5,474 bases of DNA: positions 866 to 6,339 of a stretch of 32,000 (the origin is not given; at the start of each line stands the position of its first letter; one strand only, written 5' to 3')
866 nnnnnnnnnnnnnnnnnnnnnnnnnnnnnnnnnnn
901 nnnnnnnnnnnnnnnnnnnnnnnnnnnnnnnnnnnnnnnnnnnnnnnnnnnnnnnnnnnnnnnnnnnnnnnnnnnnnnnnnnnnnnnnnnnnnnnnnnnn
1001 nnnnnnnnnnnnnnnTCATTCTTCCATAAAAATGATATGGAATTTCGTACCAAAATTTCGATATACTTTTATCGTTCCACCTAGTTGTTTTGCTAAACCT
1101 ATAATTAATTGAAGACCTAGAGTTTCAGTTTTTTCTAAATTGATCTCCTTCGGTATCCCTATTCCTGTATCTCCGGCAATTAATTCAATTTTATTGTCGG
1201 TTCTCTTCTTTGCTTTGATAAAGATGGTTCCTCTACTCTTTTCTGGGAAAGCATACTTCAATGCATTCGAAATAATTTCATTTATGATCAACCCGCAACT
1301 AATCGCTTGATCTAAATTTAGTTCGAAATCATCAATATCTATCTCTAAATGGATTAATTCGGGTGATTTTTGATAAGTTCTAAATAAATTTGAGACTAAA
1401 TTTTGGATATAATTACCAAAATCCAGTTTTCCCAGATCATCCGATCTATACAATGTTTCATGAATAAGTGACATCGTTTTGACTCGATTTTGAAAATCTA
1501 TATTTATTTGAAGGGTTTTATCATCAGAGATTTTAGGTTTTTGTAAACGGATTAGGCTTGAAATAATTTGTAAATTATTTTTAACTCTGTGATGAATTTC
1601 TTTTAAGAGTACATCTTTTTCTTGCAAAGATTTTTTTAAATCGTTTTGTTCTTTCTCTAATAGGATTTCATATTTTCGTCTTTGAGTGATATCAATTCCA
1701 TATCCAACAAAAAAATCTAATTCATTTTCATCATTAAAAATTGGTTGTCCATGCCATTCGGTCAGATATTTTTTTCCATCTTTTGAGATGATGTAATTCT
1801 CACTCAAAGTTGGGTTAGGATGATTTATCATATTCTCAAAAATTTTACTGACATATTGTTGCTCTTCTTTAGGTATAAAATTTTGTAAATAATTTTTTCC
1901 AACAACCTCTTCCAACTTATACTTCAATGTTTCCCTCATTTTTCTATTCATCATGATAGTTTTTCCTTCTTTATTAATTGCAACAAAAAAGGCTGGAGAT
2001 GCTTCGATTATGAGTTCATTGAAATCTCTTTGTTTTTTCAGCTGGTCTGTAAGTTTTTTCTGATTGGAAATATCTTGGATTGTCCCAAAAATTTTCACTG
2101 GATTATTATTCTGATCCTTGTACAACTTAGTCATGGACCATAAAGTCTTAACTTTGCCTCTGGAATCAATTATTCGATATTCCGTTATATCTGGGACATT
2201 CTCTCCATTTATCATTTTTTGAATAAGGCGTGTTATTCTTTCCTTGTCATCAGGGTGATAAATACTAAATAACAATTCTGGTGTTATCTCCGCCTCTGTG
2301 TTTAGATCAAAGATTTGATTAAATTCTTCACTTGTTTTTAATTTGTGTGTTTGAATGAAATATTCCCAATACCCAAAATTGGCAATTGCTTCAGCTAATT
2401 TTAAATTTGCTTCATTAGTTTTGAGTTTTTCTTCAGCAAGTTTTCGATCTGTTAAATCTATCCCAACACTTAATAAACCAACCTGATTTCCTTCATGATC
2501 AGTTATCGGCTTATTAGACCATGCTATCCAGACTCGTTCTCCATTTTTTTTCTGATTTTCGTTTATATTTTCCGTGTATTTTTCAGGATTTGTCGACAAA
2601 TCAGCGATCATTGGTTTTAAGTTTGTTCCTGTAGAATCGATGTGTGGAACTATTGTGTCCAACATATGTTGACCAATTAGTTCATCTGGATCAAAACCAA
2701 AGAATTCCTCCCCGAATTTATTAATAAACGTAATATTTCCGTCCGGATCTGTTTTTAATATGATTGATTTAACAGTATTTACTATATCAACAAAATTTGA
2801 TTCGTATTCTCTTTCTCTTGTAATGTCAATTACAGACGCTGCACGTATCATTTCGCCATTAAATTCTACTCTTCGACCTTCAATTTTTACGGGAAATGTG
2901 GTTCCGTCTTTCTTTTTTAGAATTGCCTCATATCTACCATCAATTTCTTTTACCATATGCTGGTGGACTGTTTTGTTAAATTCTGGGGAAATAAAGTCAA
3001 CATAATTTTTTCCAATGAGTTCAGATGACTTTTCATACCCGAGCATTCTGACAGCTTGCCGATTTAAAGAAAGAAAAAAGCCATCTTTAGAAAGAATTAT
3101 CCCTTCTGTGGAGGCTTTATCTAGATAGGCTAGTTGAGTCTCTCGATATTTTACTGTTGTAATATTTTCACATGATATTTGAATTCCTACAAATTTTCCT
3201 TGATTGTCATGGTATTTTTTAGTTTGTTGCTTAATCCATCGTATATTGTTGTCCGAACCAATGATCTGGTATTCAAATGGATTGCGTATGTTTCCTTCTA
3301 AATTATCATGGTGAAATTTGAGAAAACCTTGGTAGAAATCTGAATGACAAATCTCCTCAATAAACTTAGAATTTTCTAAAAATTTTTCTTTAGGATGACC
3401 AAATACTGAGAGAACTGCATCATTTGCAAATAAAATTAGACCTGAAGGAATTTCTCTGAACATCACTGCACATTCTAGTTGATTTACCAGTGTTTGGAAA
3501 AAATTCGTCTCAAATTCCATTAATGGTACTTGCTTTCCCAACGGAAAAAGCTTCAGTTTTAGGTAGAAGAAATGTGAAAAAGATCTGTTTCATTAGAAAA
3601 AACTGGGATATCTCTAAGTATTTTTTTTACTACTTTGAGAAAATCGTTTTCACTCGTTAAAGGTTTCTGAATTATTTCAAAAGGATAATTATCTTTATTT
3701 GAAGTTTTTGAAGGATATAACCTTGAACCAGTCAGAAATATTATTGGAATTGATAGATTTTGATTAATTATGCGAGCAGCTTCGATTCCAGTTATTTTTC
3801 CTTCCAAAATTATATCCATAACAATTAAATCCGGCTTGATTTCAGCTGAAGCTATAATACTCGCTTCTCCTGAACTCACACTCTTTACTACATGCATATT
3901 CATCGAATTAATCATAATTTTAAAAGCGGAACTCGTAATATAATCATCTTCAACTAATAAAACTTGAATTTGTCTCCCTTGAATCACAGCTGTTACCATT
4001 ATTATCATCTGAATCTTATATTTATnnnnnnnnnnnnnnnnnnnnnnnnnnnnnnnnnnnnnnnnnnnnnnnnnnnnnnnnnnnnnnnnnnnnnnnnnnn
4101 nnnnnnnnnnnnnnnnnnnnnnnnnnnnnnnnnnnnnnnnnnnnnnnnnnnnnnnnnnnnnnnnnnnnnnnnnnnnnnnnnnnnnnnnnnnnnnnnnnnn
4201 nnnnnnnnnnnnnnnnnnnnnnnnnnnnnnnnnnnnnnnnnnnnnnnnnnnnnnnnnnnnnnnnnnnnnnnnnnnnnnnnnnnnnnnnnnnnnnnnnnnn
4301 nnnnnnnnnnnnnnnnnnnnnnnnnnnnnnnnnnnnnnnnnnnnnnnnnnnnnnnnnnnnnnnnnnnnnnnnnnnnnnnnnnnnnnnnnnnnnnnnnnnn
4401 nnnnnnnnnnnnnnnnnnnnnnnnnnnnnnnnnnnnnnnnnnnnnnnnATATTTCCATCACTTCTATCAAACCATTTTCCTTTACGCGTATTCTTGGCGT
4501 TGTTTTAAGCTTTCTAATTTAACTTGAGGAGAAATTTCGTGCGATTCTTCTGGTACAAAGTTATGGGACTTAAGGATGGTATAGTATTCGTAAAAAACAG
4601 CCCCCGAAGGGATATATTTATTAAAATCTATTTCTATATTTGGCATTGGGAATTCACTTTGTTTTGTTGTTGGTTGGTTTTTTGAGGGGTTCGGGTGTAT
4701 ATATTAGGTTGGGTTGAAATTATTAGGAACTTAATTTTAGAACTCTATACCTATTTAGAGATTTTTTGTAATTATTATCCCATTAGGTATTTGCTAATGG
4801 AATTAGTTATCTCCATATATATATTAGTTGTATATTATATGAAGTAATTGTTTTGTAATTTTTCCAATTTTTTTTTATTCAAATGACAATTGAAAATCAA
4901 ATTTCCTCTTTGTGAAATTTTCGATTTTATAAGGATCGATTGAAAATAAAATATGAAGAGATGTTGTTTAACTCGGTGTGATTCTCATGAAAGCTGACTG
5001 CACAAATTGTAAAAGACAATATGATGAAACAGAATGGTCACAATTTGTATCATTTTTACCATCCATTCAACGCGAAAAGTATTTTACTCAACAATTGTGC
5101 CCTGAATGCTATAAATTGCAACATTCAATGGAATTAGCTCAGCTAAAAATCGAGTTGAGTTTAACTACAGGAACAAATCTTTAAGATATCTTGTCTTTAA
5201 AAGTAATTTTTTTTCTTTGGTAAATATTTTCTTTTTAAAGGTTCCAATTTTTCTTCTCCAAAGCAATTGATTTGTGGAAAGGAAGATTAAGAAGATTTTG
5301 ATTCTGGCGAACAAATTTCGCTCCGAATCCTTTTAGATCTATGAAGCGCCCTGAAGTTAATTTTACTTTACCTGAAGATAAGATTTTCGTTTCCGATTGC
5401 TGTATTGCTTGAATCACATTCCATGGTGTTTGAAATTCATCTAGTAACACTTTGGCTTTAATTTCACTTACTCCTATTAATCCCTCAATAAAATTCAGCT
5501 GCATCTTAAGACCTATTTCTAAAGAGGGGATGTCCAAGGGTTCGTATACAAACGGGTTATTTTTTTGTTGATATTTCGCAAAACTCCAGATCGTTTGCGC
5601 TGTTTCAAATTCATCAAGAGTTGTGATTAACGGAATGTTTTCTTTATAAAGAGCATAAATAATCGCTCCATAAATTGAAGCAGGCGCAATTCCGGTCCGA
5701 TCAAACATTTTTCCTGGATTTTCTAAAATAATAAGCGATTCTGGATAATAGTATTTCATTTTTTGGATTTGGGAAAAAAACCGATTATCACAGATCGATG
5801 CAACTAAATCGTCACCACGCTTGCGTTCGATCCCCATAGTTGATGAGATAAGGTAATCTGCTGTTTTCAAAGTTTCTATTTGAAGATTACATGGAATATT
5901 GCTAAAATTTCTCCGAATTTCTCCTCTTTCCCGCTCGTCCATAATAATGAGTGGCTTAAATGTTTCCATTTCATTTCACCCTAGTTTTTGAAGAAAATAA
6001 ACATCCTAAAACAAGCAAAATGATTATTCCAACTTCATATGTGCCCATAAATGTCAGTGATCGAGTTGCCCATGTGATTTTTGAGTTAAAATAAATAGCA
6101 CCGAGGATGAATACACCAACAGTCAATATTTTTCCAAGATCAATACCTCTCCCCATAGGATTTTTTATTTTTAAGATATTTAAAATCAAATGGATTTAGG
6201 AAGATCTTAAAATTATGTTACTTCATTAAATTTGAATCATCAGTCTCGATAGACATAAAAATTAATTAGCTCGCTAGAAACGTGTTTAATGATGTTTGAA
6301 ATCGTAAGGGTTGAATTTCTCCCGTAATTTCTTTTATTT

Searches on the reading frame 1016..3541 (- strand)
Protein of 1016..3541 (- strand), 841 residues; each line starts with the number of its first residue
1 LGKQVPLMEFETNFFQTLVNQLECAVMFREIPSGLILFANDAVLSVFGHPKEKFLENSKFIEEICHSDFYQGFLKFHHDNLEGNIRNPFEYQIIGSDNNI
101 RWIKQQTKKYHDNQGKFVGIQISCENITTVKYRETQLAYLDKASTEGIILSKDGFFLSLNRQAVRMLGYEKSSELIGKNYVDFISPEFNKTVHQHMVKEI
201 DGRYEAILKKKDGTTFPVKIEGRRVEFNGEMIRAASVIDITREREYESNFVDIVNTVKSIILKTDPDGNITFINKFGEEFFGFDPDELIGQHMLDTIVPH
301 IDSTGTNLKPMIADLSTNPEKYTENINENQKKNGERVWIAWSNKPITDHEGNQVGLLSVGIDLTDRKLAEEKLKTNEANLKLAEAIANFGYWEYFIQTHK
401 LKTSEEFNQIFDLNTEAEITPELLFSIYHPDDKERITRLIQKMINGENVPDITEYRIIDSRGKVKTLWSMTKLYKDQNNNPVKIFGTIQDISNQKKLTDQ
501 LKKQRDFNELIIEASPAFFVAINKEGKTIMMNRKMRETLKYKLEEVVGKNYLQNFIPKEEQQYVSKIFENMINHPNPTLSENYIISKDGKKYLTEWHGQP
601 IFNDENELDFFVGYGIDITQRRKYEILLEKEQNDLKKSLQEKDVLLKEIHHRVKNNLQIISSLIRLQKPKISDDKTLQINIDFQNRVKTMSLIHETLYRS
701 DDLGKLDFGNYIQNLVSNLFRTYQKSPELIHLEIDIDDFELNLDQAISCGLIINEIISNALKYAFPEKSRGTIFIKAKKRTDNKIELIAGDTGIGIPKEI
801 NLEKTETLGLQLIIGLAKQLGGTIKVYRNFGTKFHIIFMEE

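Call 90: search_protein_families(library=pfam, proteins=[window:1016-3541:-], max_evalue=0.0001)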
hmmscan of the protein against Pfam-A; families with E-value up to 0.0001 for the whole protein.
window:1016-3541:- (841 aa): 10 families
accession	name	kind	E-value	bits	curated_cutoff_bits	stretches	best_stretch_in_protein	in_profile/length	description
PF00989.32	PAS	-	1.3e-46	157.7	22.6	4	250-362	3-112/113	PAS fold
PF13426.13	PAS_9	-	4e-43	146.3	27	3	517-620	3-103/103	PAS domain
PF08447.18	PAS_3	-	2.9e-42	143.3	25.6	3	402-488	3-89/89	PAS fold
PF07568.18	HisKA_2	-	7.5e-29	100.1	22.3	1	648-723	1-76/76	Histidine kinase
PF08448.16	PAS_4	-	9.9e-27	93.8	23.1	2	260-367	7-109/110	PAS fold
PF13188.13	PAS_8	-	3.1e-15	55.9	21.8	0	13-60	1-43/65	PAS domain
PF24820.1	Diguanyl_cycl_sensor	-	5.2e-11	42.9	28.1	0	148-199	10-59/109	Diguanylate cyclase-like sensor domain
PF02518.31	HATPase_c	-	3e-09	37.7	26.4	1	750-838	7-107/111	Histidine kinase-, DNA gyrase B-, and HSP90-like ATPase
PF07536.20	HWE_HK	-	4.9e-06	27.6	22.8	1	648-702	1-53/83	HWE histidine kinase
PF14598.12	PAS_11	-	1e-05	25.9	25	0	417-492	30-104/109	PAS domain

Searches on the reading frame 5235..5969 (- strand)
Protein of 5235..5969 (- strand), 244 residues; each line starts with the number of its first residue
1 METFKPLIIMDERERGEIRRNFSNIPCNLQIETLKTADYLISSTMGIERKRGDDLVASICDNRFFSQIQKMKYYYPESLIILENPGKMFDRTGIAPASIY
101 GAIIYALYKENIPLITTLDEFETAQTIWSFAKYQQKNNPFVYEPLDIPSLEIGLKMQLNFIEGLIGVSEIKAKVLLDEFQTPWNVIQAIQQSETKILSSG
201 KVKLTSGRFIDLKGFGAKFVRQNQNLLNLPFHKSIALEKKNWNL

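Call 3: search_protein_families(library=pfam, proteins=[window:5235-5969:-], max_evalue=0.1)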
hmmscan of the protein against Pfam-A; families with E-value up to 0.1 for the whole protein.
window:5235-5969:- (244 aa): 1 family
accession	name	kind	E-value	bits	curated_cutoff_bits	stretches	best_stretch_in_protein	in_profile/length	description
PF02732.21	ERCC4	-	2.1e-20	73.5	24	1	10-127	1-137/140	ERCC4 domain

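Call 4: search_protein_families(library=ncbifam, proteins=[window:5235-5969:-], max_evalue=0.1)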
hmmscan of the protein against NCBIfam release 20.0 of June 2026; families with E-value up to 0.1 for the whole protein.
window:5235-5969:- (244 aa): 4 families
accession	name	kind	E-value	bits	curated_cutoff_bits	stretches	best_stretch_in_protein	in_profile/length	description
NF010337.0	PRK13766.1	equivalog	1.5e-31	109.3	610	1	5-201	570-765/781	Hef nuclease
NF040956.1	Arch_Xpf_endonucase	equivalog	4.3e-21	75.5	300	1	9-201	5-200/222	3'-flap repair endonuclease Xpf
TIGR00596.1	rad1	subfamily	2.8e-09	35.9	806.65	1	19-98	605-680/813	DNA repair protein, RAD1 family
NF049928.1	PEPSynRegPpsR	equivalog_domain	0.033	13.4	350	1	91-136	156-199/272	posphoenolpyruvate synthetase regulatory kinase/phosphorylase PpsR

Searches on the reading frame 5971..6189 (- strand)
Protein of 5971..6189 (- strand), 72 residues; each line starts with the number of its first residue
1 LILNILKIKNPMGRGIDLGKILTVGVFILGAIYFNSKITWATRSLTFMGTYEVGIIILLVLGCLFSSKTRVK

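Call 3: search_protein_families(library=pfam, proteins=[window:5971-6189:-], max_evalue=0.1)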
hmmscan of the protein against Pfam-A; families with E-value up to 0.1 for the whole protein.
window:5971-6189:- (72 aa): 1 family
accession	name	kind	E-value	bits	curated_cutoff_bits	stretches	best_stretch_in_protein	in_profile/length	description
PF23489.1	V-ATPase_su_f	-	0.083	13.5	27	1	53-69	19-35/78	V-type proton ATPase subunit f-like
